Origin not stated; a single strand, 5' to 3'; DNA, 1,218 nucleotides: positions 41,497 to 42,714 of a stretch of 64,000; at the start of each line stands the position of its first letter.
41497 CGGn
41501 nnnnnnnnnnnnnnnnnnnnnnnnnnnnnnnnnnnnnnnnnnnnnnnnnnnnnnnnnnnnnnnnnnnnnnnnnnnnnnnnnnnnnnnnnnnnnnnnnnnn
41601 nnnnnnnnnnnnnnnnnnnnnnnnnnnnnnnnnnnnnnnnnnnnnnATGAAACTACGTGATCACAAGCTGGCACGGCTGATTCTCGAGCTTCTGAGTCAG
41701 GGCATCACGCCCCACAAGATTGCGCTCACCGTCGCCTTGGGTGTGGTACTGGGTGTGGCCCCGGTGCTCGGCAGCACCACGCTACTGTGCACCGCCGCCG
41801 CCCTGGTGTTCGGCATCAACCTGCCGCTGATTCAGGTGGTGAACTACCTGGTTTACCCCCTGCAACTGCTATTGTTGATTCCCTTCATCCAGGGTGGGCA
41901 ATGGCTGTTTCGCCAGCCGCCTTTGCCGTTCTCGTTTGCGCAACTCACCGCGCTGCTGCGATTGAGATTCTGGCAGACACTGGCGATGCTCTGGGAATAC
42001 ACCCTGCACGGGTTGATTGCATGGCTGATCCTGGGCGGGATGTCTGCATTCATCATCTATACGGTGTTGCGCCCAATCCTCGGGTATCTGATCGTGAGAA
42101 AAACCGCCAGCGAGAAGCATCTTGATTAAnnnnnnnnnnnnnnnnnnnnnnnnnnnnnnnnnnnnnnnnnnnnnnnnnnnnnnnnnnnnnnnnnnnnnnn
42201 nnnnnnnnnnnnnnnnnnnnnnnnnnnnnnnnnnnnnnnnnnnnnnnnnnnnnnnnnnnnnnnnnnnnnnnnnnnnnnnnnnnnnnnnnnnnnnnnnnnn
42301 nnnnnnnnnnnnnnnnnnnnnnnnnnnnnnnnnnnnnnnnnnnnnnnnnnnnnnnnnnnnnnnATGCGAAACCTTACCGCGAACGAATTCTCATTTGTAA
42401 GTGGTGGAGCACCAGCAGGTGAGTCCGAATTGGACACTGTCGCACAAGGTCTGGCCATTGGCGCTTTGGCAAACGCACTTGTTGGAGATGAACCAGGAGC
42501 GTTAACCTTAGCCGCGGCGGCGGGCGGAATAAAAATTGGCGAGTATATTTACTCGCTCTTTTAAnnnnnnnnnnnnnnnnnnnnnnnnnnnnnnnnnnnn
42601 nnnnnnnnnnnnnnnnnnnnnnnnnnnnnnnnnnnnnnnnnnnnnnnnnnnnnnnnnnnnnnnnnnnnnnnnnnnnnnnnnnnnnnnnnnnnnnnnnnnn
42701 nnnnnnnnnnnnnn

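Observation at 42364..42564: Candidate new microcin peptide with a ColV-like leader and an anionic, cysteine-free Ala/Gly-rich core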

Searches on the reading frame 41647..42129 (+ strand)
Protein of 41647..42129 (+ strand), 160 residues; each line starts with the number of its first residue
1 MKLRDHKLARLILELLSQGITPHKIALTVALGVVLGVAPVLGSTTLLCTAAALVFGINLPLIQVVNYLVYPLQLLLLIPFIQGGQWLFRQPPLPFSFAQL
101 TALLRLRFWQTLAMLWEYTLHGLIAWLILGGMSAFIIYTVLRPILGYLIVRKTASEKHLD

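Call 5: search_protein_families(library=pfam, proteins=[window:41647-42129:+], max_evalue=0.01)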
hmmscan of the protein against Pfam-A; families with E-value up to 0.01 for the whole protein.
window:41647-42129:+ (160 aa): 1 family
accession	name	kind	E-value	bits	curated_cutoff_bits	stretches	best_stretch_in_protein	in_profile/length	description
PF09835.14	DUF2062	-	1.9e-14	54.3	27.4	1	8-152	4-145/147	Uncharacterized protein conserved in bacteria (DUF2062)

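Call 6: search_protein_families(library=ncbifam, proteins=[window:41647-42129:+], max_evalue=0.01)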
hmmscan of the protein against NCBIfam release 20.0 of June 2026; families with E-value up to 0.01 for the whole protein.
window:41647-42129:+ (160 aa): 1 family
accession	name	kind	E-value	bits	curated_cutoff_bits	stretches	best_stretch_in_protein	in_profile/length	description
TIGR03546.1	TIGR03546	subfamily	1e-06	28.7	79.45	1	15-140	9-131/154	TIGR03546 family protein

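Call 27: find_encoding_contigs(protein=window:41647-42129:+, flank=10000, max_places=10)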
Protein window:41647-42129:+ (160 aa): 5 contigs read that carry it; 5 places shown.
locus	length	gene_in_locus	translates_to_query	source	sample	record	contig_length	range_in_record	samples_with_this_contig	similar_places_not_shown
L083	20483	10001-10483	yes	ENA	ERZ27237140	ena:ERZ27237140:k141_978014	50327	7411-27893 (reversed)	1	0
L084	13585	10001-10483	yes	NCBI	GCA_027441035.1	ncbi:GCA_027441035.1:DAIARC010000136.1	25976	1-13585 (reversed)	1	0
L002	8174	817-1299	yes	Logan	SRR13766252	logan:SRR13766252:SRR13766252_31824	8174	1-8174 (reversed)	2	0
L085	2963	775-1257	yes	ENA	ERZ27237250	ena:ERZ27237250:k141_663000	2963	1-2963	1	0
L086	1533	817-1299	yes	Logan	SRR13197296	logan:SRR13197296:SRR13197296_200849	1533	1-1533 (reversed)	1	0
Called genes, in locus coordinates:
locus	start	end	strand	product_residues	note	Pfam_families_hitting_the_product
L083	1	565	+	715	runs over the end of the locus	PF00580:UvrD-helicase, PF13245:AAA_19, PF01443:Viral_helicase1 (faint), PF13361:UvrD_C, PF13538:UvrD_C_2, PF21196:PcrA_UvrD_tudor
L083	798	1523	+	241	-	PF18306:LDcluster4, PF03641:Lysine_decarbox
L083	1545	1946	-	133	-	-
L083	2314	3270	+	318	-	PF00561:Abhydrolase_1, PF12146:Hydrolase_4, PF12697:Abhydrolase_6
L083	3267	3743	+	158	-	PF02580:Tyr_Deacylase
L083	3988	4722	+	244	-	PF00977:His_biosynth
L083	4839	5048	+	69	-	PF02416:TatA_B_E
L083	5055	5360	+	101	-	PF02416:TatA_B_E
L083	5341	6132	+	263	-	PF00902:TatC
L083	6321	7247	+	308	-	PF00892:EamA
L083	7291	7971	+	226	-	-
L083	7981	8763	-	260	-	PF01061:ABC2_membrane, PF12698:ABC2_membrane_3 (weak)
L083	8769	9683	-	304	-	PF00005:ABC_tran, PF13304:AAA_21 (weak)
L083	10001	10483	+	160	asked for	PF09835:DUF2062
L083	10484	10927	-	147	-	PF02643:DUF192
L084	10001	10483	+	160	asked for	PF09835:DUF2062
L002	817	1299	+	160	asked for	PF09835:DUF2062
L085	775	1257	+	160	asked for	PF09835:DUF2062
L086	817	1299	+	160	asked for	PF09835:DUF2062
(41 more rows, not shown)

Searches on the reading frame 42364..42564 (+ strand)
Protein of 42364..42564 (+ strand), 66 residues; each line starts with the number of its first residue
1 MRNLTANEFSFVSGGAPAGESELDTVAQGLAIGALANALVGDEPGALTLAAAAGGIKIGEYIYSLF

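Call 5: search_protein_families(library=pfam, proteins=[window:42364-42564:+], max_evalue=0.01)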
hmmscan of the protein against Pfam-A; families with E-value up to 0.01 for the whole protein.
window:42364-42564:+ (66 aa): 1 family
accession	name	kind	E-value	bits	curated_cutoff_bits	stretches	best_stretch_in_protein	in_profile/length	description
PF17508.7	MccV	-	0.00094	20.1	27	1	1-56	1-51/104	Microcin V bacteriocin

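Call 6: search_protein_families(library=ncbifam, proteins=[window:42364-42564:+], max_evalue=0.01)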
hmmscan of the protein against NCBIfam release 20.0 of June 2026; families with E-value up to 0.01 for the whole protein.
window:42364-42564:+ (66 aa): 0 families

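Call 7: find_homologous_proteins(query=window:42364-42561:+, max_evalue=0.01)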
Query window:42364-42561:+ (66 aa): 2 proteins with E <= 0.01 among 11 candidates.
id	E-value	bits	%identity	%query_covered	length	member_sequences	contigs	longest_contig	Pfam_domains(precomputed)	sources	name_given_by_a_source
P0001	4.1e-33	129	100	100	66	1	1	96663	-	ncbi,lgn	-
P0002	1.9e-30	121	94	100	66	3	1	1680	-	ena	-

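Call 10: find_encoding_contigs(protein=P0002, flank=10000, max_places=10)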
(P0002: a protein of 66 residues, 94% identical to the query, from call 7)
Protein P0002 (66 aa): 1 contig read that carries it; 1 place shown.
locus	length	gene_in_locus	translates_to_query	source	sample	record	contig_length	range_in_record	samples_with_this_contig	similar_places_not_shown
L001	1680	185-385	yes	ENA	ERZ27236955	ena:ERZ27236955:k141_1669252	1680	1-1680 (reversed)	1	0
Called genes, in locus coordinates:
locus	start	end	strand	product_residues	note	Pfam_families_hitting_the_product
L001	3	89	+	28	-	?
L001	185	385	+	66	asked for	-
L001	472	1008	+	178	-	-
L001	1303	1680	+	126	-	?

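Call 11: find_encoding_contigs(protein=P0001, flank=10000, max_places=10)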
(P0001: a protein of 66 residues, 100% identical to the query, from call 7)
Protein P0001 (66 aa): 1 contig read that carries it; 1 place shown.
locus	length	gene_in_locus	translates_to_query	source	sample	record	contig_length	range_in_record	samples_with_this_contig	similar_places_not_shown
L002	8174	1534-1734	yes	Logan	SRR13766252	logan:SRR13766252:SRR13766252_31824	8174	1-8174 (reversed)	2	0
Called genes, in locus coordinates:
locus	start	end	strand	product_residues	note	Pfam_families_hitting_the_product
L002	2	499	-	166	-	?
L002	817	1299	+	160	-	PF09835:DUF2062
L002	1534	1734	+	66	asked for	-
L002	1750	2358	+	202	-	-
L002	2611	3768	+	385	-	PF25919:BSH_CusB (faint), PF25973:BSH_CzcB (weak), PF25990:Beta-barrel_YknX (faint), PF26002:Beta-barrel_AprE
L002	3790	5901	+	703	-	PF03412:Peptidase_C39, PF00664:ABC_membrane, PF00005:ABC_tran, PF02463:SMC_N (faint)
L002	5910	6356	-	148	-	PF02643:DUF192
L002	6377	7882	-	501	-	-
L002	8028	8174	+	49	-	?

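Call 23: search_protein_representatives(protein=window:42364-42561:+)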
Query: 66 residues. Proteins with E-value up to 0.001 (for the whole library): 4; up to 1e-10: 2; up to 1e-30: 1. The best 4 are listed.
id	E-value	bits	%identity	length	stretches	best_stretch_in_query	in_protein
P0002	5.9e-31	120.5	95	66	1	1-65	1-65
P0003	1.5e-11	59.6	37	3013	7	23-58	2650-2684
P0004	1.5e-07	47.0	32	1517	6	22-56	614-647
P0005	2.0e-04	37.2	29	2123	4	18-61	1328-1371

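Call 25: list_cluster_members(proteins=[window:42364-42561:+, window:42652-43185:+, window:43441-44595:+, window:44620-46728:+, window:36987-37775:+, window:46740-47189:-, window:41647-42126:+])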
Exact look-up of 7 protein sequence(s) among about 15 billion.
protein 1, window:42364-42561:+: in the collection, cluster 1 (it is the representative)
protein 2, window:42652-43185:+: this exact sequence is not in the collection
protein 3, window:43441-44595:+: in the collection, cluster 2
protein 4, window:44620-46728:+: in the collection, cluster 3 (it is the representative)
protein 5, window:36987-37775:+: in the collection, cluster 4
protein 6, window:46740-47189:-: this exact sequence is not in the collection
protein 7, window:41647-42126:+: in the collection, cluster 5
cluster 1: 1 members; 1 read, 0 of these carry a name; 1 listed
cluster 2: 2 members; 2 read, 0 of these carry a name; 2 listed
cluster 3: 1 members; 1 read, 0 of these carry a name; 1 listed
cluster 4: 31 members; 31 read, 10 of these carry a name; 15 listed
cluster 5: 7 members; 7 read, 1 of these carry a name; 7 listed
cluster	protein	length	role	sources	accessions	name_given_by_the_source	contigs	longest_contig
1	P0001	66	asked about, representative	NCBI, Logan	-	-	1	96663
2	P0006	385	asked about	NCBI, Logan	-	-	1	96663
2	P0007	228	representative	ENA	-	-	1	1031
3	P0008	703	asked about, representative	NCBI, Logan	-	-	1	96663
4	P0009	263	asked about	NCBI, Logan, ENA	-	-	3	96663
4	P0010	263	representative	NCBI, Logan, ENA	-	-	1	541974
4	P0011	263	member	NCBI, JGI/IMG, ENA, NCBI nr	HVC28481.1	MAG TPA: twin-arginine translocase subunit TatC [Gammaproteobacteria bacterium] | twin-arginine translocase subunit TatC [Gammaproteobacteria bacterium]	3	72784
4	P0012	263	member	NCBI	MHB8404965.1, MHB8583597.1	MAG: twin-arginine translocase subunit TatC [Gammaproteobacteria bacterium]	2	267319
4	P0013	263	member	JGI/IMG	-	sec-independent protein translocase protein TatC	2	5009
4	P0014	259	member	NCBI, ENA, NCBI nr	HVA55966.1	MAG TPA: twin-arginine translocase subunit TatC [Gammaproteobacteria bacterium] | twin-arginine translocase subunit TatC [Gammaproteobacteria bacterium]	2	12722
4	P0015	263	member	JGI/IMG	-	sec-independent protein translocase protein TatC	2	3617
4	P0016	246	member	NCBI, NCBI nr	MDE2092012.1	MAG: twin-arginine translocase subunit TatC, partial [Gammaproteobacteria bacterium] | twin-arginine translocase subunit TatC [Gammaproteobacteria bacterium]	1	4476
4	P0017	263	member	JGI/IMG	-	sec-independent protein translocase protein TatC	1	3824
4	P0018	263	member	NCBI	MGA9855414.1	MAG: twin-arginine translocase subunit TatC [Gammaproteobacteria bacterium]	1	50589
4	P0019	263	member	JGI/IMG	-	sec-independent protein translocase protein TatC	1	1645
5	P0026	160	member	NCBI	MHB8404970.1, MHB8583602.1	MAG: DUF2062 domain-containing protein [Gammaproteobacteria bacterium]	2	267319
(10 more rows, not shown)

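Call 28: find_encoding_contigs(protein=P0026, flank=10000, max_places=6)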
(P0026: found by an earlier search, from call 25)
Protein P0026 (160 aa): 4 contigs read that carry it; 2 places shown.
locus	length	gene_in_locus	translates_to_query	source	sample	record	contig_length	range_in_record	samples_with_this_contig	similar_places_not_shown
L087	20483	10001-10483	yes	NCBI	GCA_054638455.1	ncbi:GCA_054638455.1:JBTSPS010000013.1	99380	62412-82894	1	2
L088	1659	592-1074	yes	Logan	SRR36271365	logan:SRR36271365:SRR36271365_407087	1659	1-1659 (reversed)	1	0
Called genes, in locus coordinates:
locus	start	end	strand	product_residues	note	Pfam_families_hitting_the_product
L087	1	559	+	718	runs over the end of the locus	PF00580:UvrD-helicase, PF13245:AAA_19, PF01443:Viral_helicase1 (faint), PF13361:UvrD_C, PF13538:UvrD_C_2, PF21196:PcrA_UvrD_tudor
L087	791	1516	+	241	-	PF18306:LDcluster4, PF03641:Lysine_decarbox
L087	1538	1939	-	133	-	-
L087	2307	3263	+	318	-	PF00561:Abhydrolase_1, PF12146:Hydrolase_4, PF12697:Abhydrolase_6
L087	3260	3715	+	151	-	PF02580:Tyr_Deacylase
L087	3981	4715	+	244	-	PF00977:His_biosynth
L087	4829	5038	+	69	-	PF02416:TatA_B_E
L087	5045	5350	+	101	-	PF02416:TatA_B_E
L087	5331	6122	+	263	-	PF00902:TatC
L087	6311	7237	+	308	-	PF00892:EamA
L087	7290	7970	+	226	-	-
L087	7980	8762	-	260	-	PF01061:ABC2_membrane, PF12698:ABC2_membrane_3 (weak)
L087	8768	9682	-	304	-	PF00005:ABC_tran, PF13304:AAA_21 (faint)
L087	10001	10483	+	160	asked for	PF09835:DUF2062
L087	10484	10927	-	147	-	PF02643:DUF192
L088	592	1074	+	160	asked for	PF09835:DUF2062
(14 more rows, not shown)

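Call 33: search_dna_similar(query=window:42364-42561:+, collection=plasmids, mode=protein, max_evalue=10, max_rows=20)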
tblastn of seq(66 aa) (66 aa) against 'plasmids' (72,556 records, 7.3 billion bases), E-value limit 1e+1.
No match.

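Call 39: find_related_loci(query=A1, collection=metagenome_contigs, flank=8000)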
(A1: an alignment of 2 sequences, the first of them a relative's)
Query A1 (66 aa) in metagenome_contigs; peptide patterns used: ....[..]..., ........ (x = any residue, [..] = any of these).
252 stretches matched a pattern, but none encodes a relative of the query by tblastn (E <= 1e-3).

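Call 49: predict_structure(alignment_id=A1)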
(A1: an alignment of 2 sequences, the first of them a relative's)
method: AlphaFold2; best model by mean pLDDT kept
length: 66 residues; sequences in the alignment: 2
mean_pLDDT: 54.7   pTM: 0.34
mean pLDDT of the five models: 54.7, 54.2, 52.6, 50.4, 50.1
residues with pLDDT >= 90: 0; 70-90: 3; 50-70: 37; < 50: 26
segments of 3 or more residues with pLDDT < 50: 1-18, 59-64
pLDDT, mean of each block of 10 residues (from residue 1): 43 47 63 67 58 55 49
secondary structure, 60 per line:
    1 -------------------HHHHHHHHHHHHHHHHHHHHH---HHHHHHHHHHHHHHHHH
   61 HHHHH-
elements in order: H20-40 H44-65

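Call 63: find_encoding_contigs(protein=P0007, flank=5000, max_places=5)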
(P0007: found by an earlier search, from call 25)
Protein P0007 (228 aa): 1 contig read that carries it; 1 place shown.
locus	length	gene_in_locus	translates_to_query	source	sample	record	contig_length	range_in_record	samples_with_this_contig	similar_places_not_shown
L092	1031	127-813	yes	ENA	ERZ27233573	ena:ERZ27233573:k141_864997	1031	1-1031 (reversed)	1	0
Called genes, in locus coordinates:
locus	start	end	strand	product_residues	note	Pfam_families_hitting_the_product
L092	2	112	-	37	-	?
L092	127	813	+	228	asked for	PF25990:Beta-barrel_YknX (faint), PF26002:Beta-barrel_AprE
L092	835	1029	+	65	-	?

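Call 69: search_solved_structures(query=window:42364-42561:+, max_evalue=10, show_alignments=2)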
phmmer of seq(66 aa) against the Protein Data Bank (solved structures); distinct sequences matched with E-value up to 10: 1.
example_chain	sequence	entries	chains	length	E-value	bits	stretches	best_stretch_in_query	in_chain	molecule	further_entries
6ox6_A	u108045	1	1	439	5.8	10.6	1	8-32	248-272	Tas1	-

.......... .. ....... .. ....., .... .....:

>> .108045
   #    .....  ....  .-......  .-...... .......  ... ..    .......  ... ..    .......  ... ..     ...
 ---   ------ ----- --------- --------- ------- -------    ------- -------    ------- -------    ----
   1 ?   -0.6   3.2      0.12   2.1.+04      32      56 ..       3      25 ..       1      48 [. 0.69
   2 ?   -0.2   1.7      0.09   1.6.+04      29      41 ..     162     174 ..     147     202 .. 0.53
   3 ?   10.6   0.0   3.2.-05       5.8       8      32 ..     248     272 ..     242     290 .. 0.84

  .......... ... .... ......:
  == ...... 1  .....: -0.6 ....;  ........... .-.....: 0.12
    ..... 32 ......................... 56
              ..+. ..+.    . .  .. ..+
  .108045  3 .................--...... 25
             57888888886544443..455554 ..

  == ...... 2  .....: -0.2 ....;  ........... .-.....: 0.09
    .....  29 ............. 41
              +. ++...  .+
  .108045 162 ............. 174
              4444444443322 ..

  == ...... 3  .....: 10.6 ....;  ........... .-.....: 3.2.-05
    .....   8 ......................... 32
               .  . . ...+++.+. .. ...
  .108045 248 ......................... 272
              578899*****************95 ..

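Call 74: search_protein_families(library=phrogs, proteins=[window:42364-42561:+], max_evalue=0.01)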
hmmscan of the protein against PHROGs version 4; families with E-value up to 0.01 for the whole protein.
window:42364-42561:+ (66 aa): 0 families
